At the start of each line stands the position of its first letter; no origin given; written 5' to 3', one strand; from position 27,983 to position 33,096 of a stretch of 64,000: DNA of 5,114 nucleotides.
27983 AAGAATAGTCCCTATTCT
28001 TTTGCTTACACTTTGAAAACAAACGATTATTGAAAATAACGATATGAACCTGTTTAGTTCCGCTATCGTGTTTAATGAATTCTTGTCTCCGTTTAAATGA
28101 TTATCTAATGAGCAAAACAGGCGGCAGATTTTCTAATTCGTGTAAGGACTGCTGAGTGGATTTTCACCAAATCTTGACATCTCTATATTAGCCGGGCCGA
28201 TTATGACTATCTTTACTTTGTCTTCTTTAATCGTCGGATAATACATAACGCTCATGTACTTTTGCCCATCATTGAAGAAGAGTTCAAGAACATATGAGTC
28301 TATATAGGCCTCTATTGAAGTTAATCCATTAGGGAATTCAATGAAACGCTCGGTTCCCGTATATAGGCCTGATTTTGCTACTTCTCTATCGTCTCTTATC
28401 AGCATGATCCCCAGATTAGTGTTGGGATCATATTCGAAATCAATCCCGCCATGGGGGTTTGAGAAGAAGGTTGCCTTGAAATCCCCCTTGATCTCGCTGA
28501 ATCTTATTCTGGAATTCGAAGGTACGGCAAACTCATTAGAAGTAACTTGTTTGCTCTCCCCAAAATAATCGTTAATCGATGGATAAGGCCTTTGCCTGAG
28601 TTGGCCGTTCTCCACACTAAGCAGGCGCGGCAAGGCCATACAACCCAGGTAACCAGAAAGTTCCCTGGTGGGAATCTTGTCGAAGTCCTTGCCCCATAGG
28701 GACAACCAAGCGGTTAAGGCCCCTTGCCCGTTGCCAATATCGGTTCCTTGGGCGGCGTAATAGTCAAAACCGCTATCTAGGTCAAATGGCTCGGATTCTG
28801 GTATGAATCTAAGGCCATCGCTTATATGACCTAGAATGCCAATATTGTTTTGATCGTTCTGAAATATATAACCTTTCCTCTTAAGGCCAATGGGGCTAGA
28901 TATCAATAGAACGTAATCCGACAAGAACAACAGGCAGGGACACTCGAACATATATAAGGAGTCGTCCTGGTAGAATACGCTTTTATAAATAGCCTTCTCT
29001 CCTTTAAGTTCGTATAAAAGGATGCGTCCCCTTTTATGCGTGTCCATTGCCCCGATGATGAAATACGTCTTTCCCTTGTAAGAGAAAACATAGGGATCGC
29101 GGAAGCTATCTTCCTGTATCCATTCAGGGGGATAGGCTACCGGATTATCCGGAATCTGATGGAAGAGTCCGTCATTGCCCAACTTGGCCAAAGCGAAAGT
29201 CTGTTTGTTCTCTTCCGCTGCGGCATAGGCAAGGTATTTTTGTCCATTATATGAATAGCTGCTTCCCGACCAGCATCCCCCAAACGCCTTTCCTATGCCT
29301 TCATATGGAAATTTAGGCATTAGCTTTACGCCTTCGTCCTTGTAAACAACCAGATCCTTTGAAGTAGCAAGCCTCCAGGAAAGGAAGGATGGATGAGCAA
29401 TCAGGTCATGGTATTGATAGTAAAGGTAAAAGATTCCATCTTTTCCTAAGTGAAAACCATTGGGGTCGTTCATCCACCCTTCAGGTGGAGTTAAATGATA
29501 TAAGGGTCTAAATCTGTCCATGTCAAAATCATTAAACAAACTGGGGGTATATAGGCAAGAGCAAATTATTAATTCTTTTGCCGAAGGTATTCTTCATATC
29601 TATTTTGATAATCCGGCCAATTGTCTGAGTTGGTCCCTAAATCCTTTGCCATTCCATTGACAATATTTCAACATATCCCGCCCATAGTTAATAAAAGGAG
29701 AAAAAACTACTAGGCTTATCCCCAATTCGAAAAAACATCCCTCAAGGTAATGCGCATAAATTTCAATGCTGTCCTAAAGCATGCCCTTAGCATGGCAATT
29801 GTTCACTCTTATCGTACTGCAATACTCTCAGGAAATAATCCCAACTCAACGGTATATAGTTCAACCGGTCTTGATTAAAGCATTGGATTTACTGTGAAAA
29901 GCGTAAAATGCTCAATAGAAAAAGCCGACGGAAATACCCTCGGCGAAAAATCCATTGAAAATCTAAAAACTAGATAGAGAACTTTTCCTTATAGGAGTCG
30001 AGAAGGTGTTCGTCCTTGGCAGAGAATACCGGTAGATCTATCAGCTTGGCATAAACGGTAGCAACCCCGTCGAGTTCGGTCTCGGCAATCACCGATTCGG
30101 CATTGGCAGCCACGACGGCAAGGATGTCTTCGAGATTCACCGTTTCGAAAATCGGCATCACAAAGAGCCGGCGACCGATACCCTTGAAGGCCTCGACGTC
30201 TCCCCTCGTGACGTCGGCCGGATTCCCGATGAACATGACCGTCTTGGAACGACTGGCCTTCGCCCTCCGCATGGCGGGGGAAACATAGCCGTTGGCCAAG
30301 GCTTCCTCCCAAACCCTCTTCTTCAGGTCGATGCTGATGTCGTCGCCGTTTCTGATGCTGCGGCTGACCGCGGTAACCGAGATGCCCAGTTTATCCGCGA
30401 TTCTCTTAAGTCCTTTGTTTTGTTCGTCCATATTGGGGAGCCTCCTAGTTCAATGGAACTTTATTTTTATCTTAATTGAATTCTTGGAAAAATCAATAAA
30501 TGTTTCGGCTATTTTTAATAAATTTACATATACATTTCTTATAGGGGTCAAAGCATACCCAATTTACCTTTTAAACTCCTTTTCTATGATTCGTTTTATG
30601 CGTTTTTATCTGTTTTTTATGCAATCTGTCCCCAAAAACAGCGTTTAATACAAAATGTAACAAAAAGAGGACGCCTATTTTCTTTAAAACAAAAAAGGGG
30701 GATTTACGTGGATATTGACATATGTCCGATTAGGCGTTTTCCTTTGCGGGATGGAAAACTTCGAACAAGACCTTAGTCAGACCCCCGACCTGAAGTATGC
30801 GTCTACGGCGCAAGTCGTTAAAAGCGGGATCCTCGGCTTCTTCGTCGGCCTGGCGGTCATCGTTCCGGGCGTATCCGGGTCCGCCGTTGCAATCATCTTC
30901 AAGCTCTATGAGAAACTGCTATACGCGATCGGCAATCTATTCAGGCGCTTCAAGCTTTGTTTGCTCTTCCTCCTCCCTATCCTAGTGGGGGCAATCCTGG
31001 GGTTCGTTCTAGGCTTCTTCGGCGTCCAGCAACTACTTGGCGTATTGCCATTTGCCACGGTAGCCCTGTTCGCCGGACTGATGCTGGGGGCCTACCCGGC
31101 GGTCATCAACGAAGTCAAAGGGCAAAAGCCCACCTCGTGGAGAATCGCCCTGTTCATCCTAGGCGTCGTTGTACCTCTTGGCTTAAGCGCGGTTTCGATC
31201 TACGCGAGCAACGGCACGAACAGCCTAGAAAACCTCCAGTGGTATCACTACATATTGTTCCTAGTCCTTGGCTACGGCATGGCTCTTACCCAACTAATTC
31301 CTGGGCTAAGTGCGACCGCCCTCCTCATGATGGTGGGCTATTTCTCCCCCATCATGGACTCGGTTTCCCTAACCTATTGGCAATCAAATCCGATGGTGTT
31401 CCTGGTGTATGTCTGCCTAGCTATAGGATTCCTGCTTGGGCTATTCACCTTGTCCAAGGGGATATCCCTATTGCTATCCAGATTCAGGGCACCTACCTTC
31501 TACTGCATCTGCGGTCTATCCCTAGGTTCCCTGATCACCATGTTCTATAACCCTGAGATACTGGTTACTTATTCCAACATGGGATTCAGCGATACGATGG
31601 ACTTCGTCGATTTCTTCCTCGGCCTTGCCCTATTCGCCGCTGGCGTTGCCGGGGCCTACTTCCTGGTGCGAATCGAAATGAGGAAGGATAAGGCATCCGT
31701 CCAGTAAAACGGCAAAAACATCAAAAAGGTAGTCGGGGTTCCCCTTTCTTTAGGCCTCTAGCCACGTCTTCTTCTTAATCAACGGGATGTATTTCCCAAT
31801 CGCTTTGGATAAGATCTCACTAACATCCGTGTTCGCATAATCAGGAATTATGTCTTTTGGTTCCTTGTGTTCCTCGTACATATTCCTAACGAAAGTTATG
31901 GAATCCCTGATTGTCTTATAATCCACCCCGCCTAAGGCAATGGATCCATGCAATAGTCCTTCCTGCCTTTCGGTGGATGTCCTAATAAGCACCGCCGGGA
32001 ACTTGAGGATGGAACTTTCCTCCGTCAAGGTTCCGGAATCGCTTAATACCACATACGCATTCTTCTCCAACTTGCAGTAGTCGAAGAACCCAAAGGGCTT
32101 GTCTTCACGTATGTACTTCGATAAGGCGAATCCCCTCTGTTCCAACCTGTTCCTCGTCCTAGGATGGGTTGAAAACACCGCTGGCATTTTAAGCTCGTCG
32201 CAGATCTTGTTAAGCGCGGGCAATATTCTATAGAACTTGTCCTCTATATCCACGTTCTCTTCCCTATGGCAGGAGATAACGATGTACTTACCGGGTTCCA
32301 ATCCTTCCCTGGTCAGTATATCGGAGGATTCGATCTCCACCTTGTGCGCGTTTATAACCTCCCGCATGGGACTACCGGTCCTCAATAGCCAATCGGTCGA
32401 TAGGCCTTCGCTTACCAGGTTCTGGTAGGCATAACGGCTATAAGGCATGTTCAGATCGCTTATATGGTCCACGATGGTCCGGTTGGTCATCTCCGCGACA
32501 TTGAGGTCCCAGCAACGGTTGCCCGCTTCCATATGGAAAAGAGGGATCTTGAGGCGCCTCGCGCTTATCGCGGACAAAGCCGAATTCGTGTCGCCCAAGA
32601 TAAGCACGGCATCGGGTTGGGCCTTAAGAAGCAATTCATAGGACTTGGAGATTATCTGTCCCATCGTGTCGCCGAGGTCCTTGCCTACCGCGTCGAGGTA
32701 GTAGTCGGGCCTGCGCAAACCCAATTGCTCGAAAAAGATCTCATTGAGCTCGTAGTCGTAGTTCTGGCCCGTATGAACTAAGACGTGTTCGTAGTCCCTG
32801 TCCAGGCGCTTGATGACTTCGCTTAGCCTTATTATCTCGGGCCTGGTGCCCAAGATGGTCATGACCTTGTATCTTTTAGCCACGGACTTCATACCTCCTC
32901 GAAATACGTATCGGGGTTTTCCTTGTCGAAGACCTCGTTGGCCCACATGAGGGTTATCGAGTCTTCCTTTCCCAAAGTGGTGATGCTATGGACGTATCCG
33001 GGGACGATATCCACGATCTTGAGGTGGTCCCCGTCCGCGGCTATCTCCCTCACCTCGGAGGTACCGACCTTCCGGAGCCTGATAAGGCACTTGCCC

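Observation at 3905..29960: A low-GC genomic island of about 26 kb carrying defence-like, polysaccharide and fructosidase modules, with no recognisable mobility gene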

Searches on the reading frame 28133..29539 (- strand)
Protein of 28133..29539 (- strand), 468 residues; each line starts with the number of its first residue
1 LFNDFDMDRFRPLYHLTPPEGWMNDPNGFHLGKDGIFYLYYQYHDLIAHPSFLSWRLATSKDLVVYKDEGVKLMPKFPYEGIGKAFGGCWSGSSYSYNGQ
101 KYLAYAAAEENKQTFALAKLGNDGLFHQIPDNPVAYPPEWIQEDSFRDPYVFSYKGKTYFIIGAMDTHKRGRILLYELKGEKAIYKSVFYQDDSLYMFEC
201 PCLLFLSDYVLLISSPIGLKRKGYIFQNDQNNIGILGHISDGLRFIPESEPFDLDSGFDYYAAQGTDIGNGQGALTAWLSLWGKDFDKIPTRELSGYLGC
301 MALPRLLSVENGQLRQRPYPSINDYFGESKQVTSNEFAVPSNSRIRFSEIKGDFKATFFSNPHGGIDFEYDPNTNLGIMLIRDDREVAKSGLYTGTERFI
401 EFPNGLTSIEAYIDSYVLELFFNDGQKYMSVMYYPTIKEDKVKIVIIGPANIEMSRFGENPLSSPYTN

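Call 5: search_protein_families(library=pfam, proteins=[window:28133-29539:-], max_evalue=0.01)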
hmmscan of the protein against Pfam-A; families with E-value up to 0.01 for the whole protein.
window:28133-29539:- (468 aa): 3 families
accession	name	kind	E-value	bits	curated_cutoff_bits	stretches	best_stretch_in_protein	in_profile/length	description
PF00251.26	Glyco_hydro_32N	-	1.3e-52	179.7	22.1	1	15-318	1-307/307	Glycosyl hydrolases family 32 N-terminal domain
PF04616.20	Glyco_hydro_43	-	1.1e-06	28.6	32.2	1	23-219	10-203/288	Glycosyl hydrolases family 43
PF08244.19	Glyco_hydro_32C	-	0.0036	17.8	21.9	1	407-441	105-137/158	Glycosyl hydrolases family 32 C terminal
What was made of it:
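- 28133..29539 (-): GH32 beta-fructofuranosidase / sucrose-6-phosphate hydrolase family protein. I see no N-terminal signal peptide by eye. The likely start is the ATG 18 nt inside the listed ORF. Pfam Glyco_hydro_32N at 1.3e-52 (call 5).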

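Call 26: search_protein_families(library=ncbifam, proteins=[window:28133-29539:-], max_evalue=0.1)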
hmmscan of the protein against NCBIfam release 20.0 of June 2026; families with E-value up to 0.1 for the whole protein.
window:28133-29539:- (468 aa): 2 families
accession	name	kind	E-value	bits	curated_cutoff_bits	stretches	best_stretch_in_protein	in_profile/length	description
TIGR01322.1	scrB_fam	subfamily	4.7e-66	223.4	356.4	1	7-435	10-446/447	sucrose-6-phosphate hydrolase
NF041092.1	beta-fruc_BfrA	equivalog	6.6e-35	120.7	900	1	10-427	2-400/433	beta-fructosidase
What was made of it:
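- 28133..29539 (-): TIGR01322 scrB_fam at 223 bits, below its cut-off of 356 (call 26).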

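Call 104: search_protein_families(library=phrogs, proteins=[window:28133-29539:-], max_evalue=0.001)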
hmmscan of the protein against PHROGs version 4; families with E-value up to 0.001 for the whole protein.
window:28133-29539:- (468 aa): 1 family
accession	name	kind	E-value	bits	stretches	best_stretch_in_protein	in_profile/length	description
phrog_21583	-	moron, auxiliary metabolic gene and host takeover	5e-62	211.2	1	4-444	21-469/488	levanase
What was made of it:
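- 28133..29539 (-): PHROG 'levanase' at 5e-62 (call 104).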

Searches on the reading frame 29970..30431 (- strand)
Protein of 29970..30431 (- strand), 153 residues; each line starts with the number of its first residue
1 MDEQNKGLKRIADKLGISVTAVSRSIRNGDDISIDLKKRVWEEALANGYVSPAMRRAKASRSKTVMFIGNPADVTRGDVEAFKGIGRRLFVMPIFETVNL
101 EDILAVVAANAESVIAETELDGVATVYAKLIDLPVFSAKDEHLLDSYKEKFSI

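Call 6: search_protein_families(library=pfam, proteins=[window:29970-30431:-], max_evalue=0.01)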
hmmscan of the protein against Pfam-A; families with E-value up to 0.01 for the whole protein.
window:29970-30431:- (153 aa): 1 family
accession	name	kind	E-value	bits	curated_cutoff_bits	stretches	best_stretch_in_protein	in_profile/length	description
PF00356.27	LacI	-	0.00037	20.7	27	1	8-41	2-35/46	Bacterial regulatory proteins, lacI family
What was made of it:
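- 29970..30431 (-): Remnant of a LacI-family regulator: 153 aa, 56% GC, consisting of the HTH and the start of the sugar-binding domain. It marks the host side of the right junction. Pfam LacI at 3.7e-4 (call 6).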

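Call 13: find_encoding_contigs(protein=window:29970-30431:-, flank=10000, max_places=10)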
Protein window:29970-30431:- (153 aa): 2 contigs read that carry it; 2 places shown.
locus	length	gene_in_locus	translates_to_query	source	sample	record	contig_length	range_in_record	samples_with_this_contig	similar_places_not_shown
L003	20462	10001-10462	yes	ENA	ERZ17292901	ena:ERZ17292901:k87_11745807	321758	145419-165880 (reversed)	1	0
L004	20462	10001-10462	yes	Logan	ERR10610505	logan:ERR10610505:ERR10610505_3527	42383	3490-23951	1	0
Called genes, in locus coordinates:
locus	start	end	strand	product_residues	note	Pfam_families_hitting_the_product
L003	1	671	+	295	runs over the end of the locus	PF12146:Hydrolase_4, PF00561:Abhydrolase_1, PF12697:Abhydrolase_6 (weak)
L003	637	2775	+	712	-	PF04932:Wzy_C (weak)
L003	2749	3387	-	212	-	PF02397:Bac_transf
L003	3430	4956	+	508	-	-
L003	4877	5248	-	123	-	PF20586:DUF6788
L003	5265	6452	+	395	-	PF01073:3Beta_HSD, PF01370:Epimerase, PF02719:Polysacc_synt_2, PF04321:RmlD_sub_bind (weak), PF05368:NmrA, PF13460:NAD_binding_10, PF16363:GDP_Man_Dehyd, PF08485:Polysacc_syn_2C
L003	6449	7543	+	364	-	PF01370:Epimerase, PF07993:NAD_binding_4 (faint), PF16363:GDP_Man_Dehyd (faint), PF01073:3Beta_HSD (weak), PF02719:Polysacc_synt_2 (weak), PF14667:Polysacc_synt_C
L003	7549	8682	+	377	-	PF02350:Epimerase_2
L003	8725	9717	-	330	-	PF04018:VCA0040-like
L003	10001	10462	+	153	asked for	-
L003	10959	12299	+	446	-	PF00251:Glyco_hydro_32N, PF04616:Glyco_hydro_43 (weak)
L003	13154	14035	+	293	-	PF00535:Glycos_transf_2, PF10111:Glyco_tranf_2_2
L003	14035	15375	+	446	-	-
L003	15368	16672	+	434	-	PF04932:Wzy_C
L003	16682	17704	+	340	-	PF01073:3Beta_HSD, PF01370:Epimerase, PF02719:Polysacc_synt_2, PF04321:RmlD_sub_bind, PF16363:GDP_Man_Dehyd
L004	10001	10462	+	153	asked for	-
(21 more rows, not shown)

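Call 24: find_homologous_proteins(query=window:29970-30431:-, max_evalue=0.001)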
Query window:29970-30431:- (153 aa): 1 proteins with E <= 0.001 among 45 candidates.
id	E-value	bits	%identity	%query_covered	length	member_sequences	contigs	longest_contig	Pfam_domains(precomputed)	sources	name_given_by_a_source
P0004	7.4e-91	319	100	100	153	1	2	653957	-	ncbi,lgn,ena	-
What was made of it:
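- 29970..30431 (-): It has no other homologue among 5.8 billion proteins (call 24).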

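Call 25: search_solved_structures(query=window:29970-30431:-, max_evalue=10, show_alignments=2)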
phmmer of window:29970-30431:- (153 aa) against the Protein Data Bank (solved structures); distinct sequences matched with E-value up to 10: 9.
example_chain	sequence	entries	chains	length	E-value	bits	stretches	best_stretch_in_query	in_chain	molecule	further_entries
3h5t_A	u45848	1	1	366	0.0045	20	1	7-68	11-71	Transcriptional regulator, LacI family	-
3ctp_A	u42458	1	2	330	0.034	17.1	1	8-145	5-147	Periplasmic binding protein/LacI transcriptional regulator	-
2l8n_A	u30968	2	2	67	0.053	16.5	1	7-56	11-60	Transcriptional repressor CytR | HTH-type transcriptional repressor CytR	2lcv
3bil_A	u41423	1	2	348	0.085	15.8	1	7-67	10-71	Probable LacI-family transcriptional regulator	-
3kjx_A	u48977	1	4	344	0.14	15.1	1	8-72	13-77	Transcriptional regulator, LacI family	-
7ce1_A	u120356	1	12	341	0.15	15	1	7-50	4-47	LacI-type transcription factor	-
7cdv_A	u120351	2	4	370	0.15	15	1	7-50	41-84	LacI-type transcription factor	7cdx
1pg5_A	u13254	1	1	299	0.53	13.3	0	94-140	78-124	Aspartate carbamoyltransferase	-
2be9_A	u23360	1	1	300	0.53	13.3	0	94-140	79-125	Aspartate carbamoyltransferase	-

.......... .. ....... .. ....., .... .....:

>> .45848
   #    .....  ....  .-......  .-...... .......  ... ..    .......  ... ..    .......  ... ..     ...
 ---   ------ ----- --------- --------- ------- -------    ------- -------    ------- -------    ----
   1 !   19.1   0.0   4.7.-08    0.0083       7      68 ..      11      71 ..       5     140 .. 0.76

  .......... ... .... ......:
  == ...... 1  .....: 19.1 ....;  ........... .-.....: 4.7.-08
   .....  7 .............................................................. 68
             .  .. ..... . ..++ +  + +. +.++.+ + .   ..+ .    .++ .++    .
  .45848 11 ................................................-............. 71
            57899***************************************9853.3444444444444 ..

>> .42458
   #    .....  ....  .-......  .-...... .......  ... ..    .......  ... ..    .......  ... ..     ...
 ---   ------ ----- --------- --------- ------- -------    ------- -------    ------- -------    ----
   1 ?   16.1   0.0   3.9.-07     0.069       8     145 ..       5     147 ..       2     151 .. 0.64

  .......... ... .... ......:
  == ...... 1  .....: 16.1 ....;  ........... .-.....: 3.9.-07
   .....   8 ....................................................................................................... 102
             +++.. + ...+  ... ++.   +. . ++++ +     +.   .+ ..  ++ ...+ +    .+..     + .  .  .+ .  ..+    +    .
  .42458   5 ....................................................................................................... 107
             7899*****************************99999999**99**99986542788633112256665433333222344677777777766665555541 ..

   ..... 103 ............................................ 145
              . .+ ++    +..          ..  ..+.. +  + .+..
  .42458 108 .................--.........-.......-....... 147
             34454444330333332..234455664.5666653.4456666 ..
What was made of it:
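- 29970..30431 (-): It aligns to residues 5-147 of the 330-aa 3ctp_A (call 25).
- Checked: The ORF is 153 aa. It aligns to residues 5-147 of a 330-aa LacI-family structure (3ctp_A, weak, E = 0.034) (call 25).
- Calls 24 and 25.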

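Call 26: search_protein_families(library=ncbifam, proteins=[window:29970-30431:-], max_evalue=0.1)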
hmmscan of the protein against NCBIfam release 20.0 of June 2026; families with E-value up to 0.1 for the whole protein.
window:29970-30431:- (153 aa): 7 families
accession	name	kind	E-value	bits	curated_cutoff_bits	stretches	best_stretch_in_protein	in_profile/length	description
NF008269.0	PRK11041.1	equivalog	8e-07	28.4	436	1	7-68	11-73/342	DNA-binding transcriptional regulator CytR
NF052440.1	TransRegGNTRPSEAE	equivalog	4.4e-05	22.7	400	1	6-66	6-67/333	HTH-type transcriptional regulator GntR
NF051853.1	TransRegUriRCory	equivalog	0.00016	20.9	550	1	8-66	3-62/327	transcriptional regulator UriR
NF011563.0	PRK14987.1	equivalog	0.011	15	433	1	4-51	4-51/331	gluconate operon transcriptional repressor GntR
NF007706.0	PRK10401.1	equivalog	0.093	12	555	0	9-62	5-58/346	HTH-type transcriptional regulator GalS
NF007449.0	PRK10014.1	subfamily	0.093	11.8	310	1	7-69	8-68/342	Mal regulon transcriptional regulator MalI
TIGR02405.1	trehalos_R_Ecol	equivalog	0.096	12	357.35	1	9-66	5-60/311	trehalose operon repressor TreR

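Call 104: search_protein_families(library=phrogs, proteins=[window:29970-30431:-], max_evalue=0.001)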
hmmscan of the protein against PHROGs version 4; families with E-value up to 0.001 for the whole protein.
window:29970-30431:- (153 aa): 0 families

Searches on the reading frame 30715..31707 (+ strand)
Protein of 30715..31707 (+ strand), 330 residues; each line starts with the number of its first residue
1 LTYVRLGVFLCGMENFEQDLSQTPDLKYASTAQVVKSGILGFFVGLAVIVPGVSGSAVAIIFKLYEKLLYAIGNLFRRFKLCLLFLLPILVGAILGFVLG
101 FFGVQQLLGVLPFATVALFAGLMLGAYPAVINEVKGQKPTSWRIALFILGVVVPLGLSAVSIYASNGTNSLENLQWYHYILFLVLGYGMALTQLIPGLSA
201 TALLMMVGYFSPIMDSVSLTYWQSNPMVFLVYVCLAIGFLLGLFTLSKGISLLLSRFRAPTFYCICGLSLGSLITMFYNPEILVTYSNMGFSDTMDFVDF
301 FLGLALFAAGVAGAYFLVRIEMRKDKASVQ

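Call 6: search_protein_families(library=pfam, proteins=[window:30715-31707:+], max_evalue=0.01)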
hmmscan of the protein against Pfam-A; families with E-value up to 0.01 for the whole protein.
window:30715-31707:+ (330 aa): 1 family
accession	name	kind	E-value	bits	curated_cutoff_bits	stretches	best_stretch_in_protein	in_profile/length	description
PF04018.18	VCA0040-like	-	9.3e-26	91.3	26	1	44-285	1-237/246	Undecaprenyl phosphate translocase-like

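Call 64: search_protein_representatives(protein=window:30715-31707:+)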
Query: 330 residues. Proteins with E-value up to 0.001 (for the whole library): 2982; up to 1e-10: 1051; up to 1e-30: 91. The best 150 are listed.
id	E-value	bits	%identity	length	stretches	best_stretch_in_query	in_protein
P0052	5.1e-105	367.6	58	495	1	18-324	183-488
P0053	2.0e-104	365.6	55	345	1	21-326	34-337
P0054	1.7e-90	319.9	51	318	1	24-325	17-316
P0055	3.9e-88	312.1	58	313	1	22-259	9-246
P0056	4.6e-84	298.7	48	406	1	34-326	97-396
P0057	6.5e-82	291.7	55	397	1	34-294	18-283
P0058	1.3e-80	287.4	54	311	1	25-324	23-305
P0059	5.6e-75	268.9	46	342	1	27-325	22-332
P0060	4.4e-74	265.9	64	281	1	19-226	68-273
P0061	9.7e-74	264.8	47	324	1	29-314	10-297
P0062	8.4e-72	258.4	46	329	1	32-328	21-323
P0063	9.0e-71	255.1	44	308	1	25-323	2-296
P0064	6.3e-70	252.3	43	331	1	34-325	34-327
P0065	2.5e-68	247.0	47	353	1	35-324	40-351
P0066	5.6e-67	242.6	44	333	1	39-326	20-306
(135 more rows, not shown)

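Call 65: find_encoding_contigs(protein=P0053, flank=10000, max_places=4)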
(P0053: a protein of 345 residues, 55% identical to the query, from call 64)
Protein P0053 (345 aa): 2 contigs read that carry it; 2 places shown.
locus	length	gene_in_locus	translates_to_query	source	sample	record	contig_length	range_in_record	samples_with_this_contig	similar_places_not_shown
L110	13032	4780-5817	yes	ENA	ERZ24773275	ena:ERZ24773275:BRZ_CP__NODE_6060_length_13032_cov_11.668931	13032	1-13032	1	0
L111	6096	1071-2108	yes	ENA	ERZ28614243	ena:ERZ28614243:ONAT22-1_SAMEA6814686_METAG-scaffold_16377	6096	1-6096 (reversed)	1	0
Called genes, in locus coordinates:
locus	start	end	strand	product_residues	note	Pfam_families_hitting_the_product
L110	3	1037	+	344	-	?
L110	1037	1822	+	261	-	PF01261:AP_endonuc_2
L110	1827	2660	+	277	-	PF20434:BD-FAE, PF07859:Abhydrolase_3, PF00326:Peptidase_S9 (faint)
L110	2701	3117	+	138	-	PF02579:Nitro_FeMo-Co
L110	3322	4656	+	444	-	PF02812:ELFV_dehydrog_N, PF00208:ELFV_dehydrog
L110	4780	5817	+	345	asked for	PF04018:VCA0040-like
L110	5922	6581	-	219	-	PF00561:Abhydrolase_1, PF12146:Hydrolase_4, PF12697:Abhydrolase_6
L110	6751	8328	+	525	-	PF00005:ABC_tran, PF02463:SMC_N (faint), PF13304:AAA_21 (faint), PF12848:ABC_tran_Xtn, PF00005:ABC_tran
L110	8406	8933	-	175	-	-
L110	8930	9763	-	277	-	PF00924:MS_channel_2nd, PF21082:MS_channel_3rd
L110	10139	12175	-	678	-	PF02687:FtsX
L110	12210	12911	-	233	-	PF02463:SMC_N (faint), PF00005:ABC_tran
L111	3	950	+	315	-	?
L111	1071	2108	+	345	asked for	PF04018:VCA0040-like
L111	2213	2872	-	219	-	PF00561:Abhydrolase_1, PF12146:Hydrolase_4, PF12697:Abhydrolase_6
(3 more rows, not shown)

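Call 66: find_encoding_contigs(protein=P0052, flank=10000, max_places=4)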
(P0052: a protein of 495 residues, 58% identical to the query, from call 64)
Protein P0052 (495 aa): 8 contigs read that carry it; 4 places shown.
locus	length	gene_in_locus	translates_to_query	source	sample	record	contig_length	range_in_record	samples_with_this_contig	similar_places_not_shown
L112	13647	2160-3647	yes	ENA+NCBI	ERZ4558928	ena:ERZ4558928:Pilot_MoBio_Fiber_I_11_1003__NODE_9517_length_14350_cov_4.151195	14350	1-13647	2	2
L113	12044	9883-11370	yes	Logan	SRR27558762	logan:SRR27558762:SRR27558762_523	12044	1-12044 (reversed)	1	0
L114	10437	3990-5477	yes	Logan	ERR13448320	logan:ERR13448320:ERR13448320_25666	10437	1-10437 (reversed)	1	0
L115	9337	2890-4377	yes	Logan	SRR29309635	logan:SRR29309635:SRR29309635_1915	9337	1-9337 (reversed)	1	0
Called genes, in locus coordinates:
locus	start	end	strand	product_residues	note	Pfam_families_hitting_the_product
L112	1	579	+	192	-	?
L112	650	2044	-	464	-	PF01554:MatE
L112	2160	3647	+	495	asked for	PF13302:Acetyltransf_3, PF00583:Acetyltransf_1 (weak), PF04018:VCA0040-like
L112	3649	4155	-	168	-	PF07670:Gate (weak)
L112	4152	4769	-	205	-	PF07670:Gate (weak)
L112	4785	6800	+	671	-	PF00133:tRNA-synt_1, PF01406:tRNA-synt_1e (weak), PF09334:tRNA-synt_1g, PF00133:tRNA-synt_1, PF19303:Anticodon_3 (weak), PF01588:tRNA_bind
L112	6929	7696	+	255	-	PF09997:DUF2238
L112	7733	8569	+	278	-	PF01522:Polysacc_deac_1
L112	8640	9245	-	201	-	PF02915:Rubrerythrin, PF21349:RUBY_RBDX (weak)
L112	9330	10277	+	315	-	PF00056:Ldh_1_N, PF02866:Ldh_1_C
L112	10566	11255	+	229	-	PF06912:DUF1275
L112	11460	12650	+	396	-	PF13439:Glyco_transf_4, PF13579:Glyco_trans_4_4, PF00534:Glycos_transf_1, PF13692:Glyco_trans_1_4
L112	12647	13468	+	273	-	PF01553:Acyltransferase (weak)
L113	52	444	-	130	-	-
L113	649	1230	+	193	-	PF00132:Hexapep, PF14602:Hexapep_2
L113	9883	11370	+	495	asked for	PF13302:Acetyltransf_3, PF00583:Acetyltransf_1 (weak), PF04018:VCA0040-like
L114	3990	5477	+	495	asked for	PF13302:Acetyltransf_3, PF00583:Acetyltransf_1 (weak), PF04018:VCA0040-like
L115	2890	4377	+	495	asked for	PF13302:Acetyltransf_3, PF00583:Acetyltransf_1 (weak), PF04018:VCA0040-like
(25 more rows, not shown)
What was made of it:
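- Tried and rejected: Two VCA0040 homologues (P0053, P0052) sit in unrelated contexts (calls 65, 66).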

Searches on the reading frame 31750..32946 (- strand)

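Call 6: search_protein_families(library=pfam, proteins=[window:31750-32946:-], max_evalue=0.01)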
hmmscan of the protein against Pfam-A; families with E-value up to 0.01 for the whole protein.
window:31750-32946:- (398 aa): 1 family
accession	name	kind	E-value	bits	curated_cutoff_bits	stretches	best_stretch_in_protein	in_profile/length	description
PF02350.25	Epimerase_2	-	4.4e-77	259.7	30.6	1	49-377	4-340/347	UDP-N-acetylglucosamine 2-epimerase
